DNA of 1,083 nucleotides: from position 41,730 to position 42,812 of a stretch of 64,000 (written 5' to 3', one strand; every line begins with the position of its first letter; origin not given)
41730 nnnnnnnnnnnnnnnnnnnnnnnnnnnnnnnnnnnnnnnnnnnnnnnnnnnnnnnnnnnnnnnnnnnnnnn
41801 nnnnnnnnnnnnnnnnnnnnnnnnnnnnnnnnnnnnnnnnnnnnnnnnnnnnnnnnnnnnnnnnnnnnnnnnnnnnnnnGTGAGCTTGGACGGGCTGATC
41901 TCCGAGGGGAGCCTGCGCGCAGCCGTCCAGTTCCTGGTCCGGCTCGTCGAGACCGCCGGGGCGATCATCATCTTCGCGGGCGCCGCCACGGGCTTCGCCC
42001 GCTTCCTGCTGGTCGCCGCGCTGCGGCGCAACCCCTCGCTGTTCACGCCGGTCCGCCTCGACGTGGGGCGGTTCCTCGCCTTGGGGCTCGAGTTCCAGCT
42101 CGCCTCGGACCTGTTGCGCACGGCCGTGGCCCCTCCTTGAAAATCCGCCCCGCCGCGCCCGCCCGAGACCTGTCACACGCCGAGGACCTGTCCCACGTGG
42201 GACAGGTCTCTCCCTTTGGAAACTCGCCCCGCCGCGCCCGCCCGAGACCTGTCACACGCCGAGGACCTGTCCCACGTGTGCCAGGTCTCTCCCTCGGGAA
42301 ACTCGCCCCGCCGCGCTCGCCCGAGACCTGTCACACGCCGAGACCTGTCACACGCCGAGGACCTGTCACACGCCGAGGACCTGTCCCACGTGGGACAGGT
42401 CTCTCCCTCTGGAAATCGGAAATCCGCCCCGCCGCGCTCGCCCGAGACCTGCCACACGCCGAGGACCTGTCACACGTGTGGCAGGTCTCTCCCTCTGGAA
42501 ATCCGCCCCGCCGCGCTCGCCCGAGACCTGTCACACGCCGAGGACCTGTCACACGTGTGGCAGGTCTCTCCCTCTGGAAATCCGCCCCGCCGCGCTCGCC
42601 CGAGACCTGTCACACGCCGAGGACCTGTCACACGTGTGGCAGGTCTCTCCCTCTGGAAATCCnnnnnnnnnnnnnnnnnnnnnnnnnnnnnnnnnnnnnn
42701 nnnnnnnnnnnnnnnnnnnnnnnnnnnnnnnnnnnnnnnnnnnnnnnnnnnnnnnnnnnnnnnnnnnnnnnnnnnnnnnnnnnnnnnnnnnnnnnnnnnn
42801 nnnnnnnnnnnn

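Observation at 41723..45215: Two near-identical IS66 copies, each with its own 8-bp target-site duplication, flank a palindromic tandem-repeat array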

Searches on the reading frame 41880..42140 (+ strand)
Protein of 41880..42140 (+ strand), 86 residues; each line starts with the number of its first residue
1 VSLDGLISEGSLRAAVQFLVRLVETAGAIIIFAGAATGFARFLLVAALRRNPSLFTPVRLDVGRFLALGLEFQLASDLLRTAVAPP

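Call 7: search_protein_families(library=pfam, proteins=[window:41880-42140:+], max_evalue=0.01)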
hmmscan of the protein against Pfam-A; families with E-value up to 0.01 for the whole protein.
window:41880-42140:+ (86 aa): 1 family
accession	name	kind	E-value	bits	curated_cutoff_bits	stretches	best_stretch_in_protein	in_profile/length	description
PF07784.16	DUF1622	-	5e-11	42.8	24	1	34-85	1-52/78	Protein of unknown function (DUF1622)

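Call 39: find_homologous_proteins(query=window:41880-42137:+, max_evalue=0.00001)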
Query window:41880-42137:+ (86 aa): 1591 proteins with E <= 0.00001 among 1670 candidates; the best 120 are listed.
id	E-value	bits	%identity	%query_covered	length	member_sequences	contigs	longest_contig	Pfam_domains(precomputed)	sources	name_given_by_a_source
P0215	8.5e-43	161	99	98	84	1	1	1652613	PF07784.17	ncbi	ncbi:MAG: DUF1622 domain-containing protein [Myxococcales bacterium]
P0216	2.8e-28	115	70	97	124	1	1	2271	PF07784.17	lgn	-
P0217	4.3e-28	114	75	97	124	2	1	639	PF07784.17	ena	-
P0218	8.2e-28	114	72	97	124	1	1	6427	PF07784.17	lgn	-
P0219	1.2e-27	113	70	97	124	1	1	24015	PF07784.17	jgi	jgi:uncharacterized membrane protein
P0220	1.8e-27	112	73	97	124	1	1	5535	PF07784.17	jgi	jgi:uncharacterized membrane protein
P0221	1.8e-27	112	76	97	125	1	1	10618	PF07784.17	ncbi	-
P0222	2.5e-27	112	74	98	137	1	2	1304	PF07784.17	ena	-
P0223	3.5e-27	112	75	97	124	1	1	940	PF07784.17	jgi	jgi:uncharacterized membrane protein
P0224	1.0e-26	110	76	97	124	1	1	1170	PF07784.17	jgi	jgi:uncharacterized membrane protein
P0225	1.1e-26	110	73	99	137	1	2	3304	PF07784.17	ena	-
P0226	1.2e-26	110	70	98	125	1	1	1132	PF07784.17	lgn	-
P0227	1.4e-26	110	75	97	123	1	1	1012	PF07784.17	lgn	-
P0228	1.7e-26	109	77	94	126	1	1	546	PF07784.17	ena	-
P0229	2.1e-26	109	70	98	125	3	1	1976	PF07784.17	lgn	-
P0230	2.2e-26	109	73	97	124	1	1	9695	PF07784.17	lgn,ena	-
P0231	2.3e-26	109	75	97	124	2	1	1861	PF07784.17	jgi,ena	-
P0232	2.3e-26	109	71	97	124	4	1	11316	PF07784.17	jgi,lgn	jgi:uncharacterized membrane protein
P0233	2.6e-26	109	73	97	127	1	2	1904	PF07784.17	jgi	jgi:uncharacterized membrane protein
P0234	2.9e-26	109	73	97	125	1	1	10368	PF07784.17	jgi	jgi:uncharacterized membrane protein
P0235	3.3e-26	108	69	99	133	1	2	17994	PF07784.17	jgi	jgi:uncharacterized membrane protein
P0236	3.4e-26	108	73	97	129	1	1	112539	PF07784.17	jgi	jgi:uncharacterized membrane protein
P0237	5.7e-26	108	70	98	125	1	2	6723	PF07784.17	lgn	-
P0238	5.9e-26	108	76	93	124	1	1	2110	PF07784.17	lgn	-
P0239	7.7e-26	107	68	98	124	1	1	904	PF07784.17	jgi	jgi:uncharacterized membrane protein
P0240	7.7e-26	107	69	97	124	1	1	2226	PF07784.17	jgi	jgi:uncharacterized membrane protein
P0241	7.9e-26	107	68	98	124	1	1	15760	PF07784.17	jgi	jgi:uncharacterized membrane protein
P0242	8.2e-26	107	67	97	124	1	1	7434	PF07784.17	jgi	jgi:uncharacterized membrane protein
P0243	8.7e-26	107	70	98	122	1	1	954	PF07784.17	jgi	jgi:uncharacterized membrane protein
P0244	8.8e-26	107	68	92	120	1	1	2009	PF07784.17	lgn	-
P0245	9.2e-26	107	70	98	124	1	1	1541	PF07784.17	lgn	-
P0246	9.5e-26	107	73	97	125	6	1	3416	PF07784.17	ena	-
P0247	1.2e-25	107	73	97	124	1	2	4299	PF07784.17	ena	-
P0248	1.3e-25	107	78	93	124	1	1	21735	PF07784.17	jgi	jgi:uncharacterized membrane protein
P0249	1.5e-25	106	72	97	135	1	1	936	PF07784.17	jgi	-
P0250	1.6e-25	106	73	93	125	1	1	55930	PF07784.17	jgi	jgi:uncharacterized membrane protein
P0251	1.6e-25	106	76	93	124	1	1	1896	PF07784.17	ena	-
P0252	1.9e-25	106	76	93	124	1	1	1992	PF07784.17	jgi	-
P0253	2.1e-25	106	70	97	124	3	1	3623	PF07784.17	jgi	jgi:uncharacterized membrane protein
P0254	2.4e-25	106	67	99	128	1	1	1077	PF07784.17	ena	-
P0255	2.5e-25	106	67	98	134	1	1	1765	PF07784.17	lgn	-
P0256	2.6e-25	106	69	97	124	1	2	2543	PF07784.17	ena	-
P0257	2.8e-25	106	69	98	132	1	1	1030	PF07784.17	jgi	jgi:uncharacterized membrane protein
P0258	2.8e-25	106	65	98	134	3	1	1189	PF07784.17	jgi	jgi:uncharacterized membrane protein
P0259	2.8e-25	105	69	97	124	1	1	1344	PF07784.17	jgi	jgi:uncharacterized membrane protein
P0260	2.9e-25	105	70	97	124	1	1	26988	PF07784.17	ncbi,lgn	-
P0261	2.9e-25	105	70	97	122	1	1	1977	PF07784.17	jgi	jgi:uncharacterized membrane protein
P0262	3.0e-25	105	68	98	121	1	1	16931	PF07784.17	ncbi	ncbi:DUF1622 domain-containing protein [soil metagenome]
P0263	3.2e-25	105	68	98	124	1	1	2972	PF07784.17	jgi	jgi:uncharacterized membrane protein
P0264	3.5e-25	105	69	98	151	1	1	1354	PF07784.17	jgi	jgi:uncharacterized membrane protein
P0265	3.6e-25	105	71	97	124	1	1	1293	PF07784.17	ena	-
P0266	3.6e-25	105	70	97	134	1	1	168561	PF07784.17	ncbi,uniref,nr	ncbi:DUF1622 domain-containing protein [Aggregicoccus sp. 17bor-14]|uniref:DUF1622 domain-containing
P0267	3.7e-25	105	70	97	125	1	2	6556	PF07784.17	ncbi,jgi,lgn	jgi:uncharacterized membrane protein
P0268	4.1e-25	105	65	97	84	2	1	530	PF07784.17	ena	-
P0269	4.4e-25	105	71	92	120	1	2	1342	PF07784.17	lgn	-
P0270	4.6e-25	105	74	93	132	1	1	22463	PF07784.17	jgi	jgi:uncharacterized membrane protein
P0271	4.7e-25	105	70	97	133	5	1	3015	PF07784.17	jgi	jgi:uncharacterized membrane protein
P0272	4.8e-25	105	72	97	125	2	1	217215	PF07784.17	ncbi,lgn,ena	ncbi:MAG: DUF1622 domain-containing protein [Polyangiales bacterium]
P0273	5.0e-25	105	69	97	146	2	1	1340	PF07784.17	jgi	jgi:uncharacterized membrane protein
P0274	5.1e-25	105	70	97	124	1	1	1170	PF07784.17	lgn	-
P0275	5.2e-25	105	73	93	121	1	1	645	PF07784.17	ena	-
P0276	5.3e-25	105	71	97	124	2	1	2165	PF07784.17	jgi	jgi:uncharacterized membrane protein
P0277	5.3e-25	105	71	97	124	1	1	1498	PF07784.17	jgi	jgi:uncharacterized membrane protein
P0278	5.8e-25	105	67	97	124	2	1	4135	PF07784.17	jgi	jgi:uncharacterized membrane protein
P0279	7.7e-25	104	73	97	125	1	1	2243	PF07784.17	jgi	jgi:uncharacterized membrane protein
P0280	7.8e-25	104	69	97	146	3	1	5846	PF07784.17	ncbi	-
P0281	8.6e-25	104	65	98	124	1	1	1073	PF07784.17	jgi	jgi:uncharacterized membrane protein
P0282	9.2e-25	104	70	97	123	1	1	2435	PF07784.17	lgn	-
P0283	9.5e-25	104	67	95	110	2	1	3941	PF07784.17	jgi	jgi:uncharacterized membrane protein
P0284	9.5e-25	104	72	92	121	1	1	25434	PF07784.17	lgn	-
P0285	9.8e-25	104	71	93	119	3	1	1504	PF07784.17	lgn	-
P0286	1.1e-24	104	70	97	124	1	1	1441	PF07784.17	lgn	-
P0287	1.1e-24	104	70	93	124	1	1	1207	PF07784.17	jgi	jgi:uncharacterized membrane protein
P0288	1.3e-24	103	70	97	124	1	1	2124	PF07784.17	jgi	-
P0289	1.4e-24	103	65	97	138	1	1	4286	PF07784.17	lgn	-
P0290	1.4e-24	103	72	97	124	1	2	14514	PF07784.17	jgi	jgi:uncharacterized membrane protein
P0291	1.5e-24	103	66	100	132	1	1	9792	PF07784.17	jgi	jgi:uncharacterized membrane protein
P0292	1.7e-24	103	68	93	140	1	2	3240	PF07784.17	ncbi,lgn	-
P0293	1.8e-24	103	70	97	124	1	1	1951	PF07784.17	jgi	jgi:uncharacterized membrane protein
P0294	1.9e-24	103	66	97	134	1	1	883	PF07784.17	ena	-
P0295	1.9e-24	103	68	98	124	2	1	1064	PF07784.17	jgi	jgi:uncharacterized membrane protein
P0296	2.1e-24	103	67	97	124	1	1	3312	PF07784.17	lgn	-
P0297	2.1e-24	103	76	81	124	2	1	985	PF07784.17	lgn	-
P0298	2.1e-24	103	63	97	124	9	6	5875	PF07784.17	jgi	jgi:uncharacterized membrane protein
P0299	2.2e-24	103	65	98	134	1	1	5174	PF07784.17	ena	-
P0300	2.3e-24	103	74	93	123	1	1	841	PF07784.17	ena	-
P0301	2.7e-24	102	71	93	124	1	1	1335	PF07784.17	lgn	-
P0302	3.1e-24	102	72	92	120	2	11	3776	PF07784.17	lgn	-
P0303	3.2e-24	102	65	97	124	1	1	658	PF07784.17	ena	-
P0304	3.4e-24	102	67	97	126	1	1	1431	PF07784.17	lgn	-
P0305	3.5e-24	102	65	97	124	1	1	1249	PF07784.17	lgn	-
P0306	3.8e-24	102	68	93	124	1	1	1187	PF07784.17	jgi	-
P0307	3.9e-24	102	66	97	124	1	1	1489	PF07784.17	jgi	jgi:uncharacterized membrane protein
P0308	4.1e-24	102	65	97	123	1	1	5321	PF07784.17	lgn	-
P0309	4.1e-24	102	69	93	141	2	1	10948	PF07784.17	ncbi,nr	ncbi:MAG TPA: DUF1622 domain-containing protein [Pilimelia sp.]|nr:DUF1622 domain-containing protein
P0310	4.2e-24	102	70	97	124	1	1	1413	PF07784.17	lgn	-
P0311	4.3e-24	102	69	97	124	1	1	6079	PF07784.17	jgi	jgi:uncharacterized membrane protein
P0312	4.5e-24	102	65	97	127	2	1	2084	PF07784.17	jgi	jgi:uncharacterized membrane protein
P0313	4.6e-24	102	67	97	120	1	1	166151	PF07784.17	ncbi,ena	-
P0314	5.0e-24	102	69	97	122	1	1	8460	PF07784.17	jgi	jgi:uncharacterized membrane protein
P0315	5.9e-24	101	66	97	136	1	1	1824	PF07784.17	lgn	-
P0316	6.2e-24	101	68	93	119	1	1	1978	PF07784.17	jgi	jgi:uncharacterized membrane protein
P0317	6.3e-24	101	65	98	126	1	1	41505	PF07784.17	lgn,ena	-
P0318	6.5e-24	101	65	97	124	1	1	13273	PF07784.17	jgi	jgi:uncharacterized membrane protein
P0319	6.5e-24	101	66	97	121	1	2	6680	PF07784.17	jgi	jgi:uncharacterized membrane protein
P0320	6.9e-24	101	67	98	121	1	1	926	PF07784.17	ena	-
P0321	7.9e-24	101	67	97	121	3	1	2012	PF07784.17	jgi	jgi:uncharacterized membrane protein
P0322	8.0e-24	101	64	97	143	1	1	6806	PF07784.17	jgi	jgi:uncharacterized membrane protein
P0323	8.4e-24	101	67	97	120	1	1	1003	PF07784.17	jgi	jgi:uncharacterized membrane protein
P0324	8.8e-24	101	66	97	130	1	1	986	PF07784.17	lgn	-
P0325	9.3e-24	101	70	93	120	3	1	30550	PF07784.17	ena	-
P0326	9.7e-24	101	66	97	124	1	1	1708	PF07784.17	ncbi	ncbi:MAG: DUF1622 domain-containing protein [Acidimicrobiia bacterium]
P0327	9.7e-24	101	71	92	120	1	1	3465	PF07784.17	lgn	-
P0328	1.0e-23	101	67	98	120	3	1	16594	PF07784.17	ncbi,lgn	ncbi:hypothetical protein BH11MYX1_BH11MYX1_16950 [soil metagenome]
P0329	1.1e-23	101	65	97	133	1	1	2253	PF07784.17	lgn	-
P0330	1.1e-23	100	69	97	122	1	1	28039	PF07784.17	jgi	jgi:uncharacterized membrane protein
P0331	1.2e-23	100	72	97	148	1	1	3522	PF07784.17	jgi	jgi:uncharacterized membrane protein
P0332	1.4e-23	100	65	97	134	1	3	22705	PF07784.17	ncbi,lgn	-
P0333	1.4e-23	100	67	98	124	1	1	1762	PF07784.17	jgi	jgi:uncharacterized membrane protein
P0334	1.6e-23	100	65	97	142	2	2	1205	PF07784.17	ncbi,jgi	jgi:uncharacterized membrane protein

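Call 41: find_encoding_contigs(protein=P0272, flank=6000, max_places=2)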
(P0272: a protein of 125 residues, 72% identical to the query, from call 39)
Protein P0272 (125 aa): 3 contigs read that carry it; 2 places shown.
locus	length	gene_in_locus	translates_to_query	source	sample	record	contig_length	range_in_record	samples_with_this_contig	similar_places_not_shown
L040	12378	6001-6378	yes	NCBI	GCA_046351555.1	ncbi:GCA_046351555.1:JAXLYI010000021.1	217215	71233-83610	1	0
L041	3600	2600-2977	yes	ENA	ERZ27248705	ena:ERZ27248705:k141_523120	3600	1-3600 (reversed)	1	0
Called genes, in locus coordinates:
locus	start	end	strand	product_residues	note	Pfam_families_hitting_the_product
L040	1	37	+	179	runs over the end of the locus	-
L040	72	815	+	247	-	PF01965:DJ-1_PfpI, PF17124:ThiJ_like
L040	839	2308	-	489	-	-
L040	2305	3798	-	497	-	PF19864:Radical_SAM_N2, PF04055:Radical_SAM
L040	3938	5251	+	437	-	PF00232:Glyco_hydro_1 (weak)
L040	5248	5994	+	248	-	PF23441:SDR, PF00106:adh_short, PF08659:KR, PF13561:adh_short_C2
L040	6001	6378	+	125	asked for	PF07784:DUF1622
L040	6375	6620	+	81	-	-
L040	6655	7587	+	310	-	PF00483:NTP_transferase, PF12804:NTP_transf_3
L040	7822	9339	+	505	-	-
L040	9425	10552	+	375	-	PF13191:AAA_16 (weak)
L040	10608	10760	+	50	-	-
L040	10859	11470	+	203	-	-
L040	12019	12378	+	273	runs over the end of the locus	-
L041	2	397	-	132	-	?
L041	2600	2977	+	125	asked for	PF07784:DUF1622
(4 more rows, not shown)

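Call 42: find_encoding_contigs(protein=P0221, flank=6000, max_places=2)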
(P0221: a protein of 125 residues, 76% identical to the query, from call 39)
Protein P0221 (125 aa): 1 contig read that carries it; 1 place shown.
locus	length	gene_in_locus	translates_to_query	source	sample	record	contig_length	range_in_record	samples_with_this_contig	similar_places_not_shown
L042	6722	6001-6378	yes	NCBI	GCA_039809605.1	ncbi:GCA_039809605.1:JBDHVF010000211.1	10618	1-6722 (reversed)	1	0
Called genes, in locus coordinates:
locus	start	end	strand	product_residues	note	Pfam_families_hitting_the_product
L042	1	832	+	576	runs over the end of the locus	PF00069:Pkinase, PF07714:PK_Tyr_Ser-Thr, PF07719:TPR_2 (faint), PF13181:TPR_8 (faint), PF13432:TPR_16 (faint), PF13414:TPR_11 (faint), PF00515:TPR_1 (faint), PF13371:TPR_9, +1 more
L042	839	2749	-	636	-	PF00072:Response_reg, PF00989:PAS, PF08448:PAS_4, PF13426:PAS_9, PF00512:HisKA (weak), PF02518:HATPase_c, PF00072:Response_reg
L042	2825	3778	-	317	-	PF03741:TerC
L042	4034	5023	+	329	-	PF00296:Bac_luciferase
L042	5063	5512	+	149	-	-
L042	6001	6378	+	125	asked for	PF07784:DUF1622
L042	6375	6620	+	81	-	-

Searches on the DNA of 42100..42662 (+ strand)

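Call 14: search_dna_similar(query=window:42100-42662:+, collection=plasmids, mode=distant, max_rows=15, max_evalue=0.01)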
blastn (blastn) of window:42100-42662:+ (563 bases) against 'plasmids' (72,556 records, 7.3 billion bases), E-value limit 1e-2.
No match.

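Call 62: search_dna_similar(query=window:42100-42662:+, collection=phages, mode=distant, max_evalue=0.1, max_rows=10)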
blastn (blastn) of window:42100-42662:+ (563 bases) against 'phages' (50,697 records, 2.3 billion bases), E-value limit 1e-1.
No match.

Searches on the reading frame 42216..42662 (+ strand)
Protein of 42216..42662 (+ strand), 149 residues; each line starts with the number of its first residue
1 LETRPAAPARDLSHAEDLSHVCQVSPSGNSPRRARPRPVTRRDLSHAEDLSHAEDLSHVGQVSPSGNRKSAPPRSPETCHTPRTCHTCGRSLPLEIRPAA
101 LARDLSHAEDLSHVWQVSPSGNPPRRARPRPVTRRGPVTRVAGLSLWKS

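Call 52: search_protein_representatives(protein=window:42216-42662:+)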
Query: 149 residues. Proteins with E-value up to 0.001 (for the whole library): 1; up to 1e-10: 1; up to 1e-30: 0. The best 1 are listed.
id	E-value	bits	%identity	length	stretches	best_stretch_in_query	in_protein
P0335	9.3e-11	58.5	53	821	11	79-113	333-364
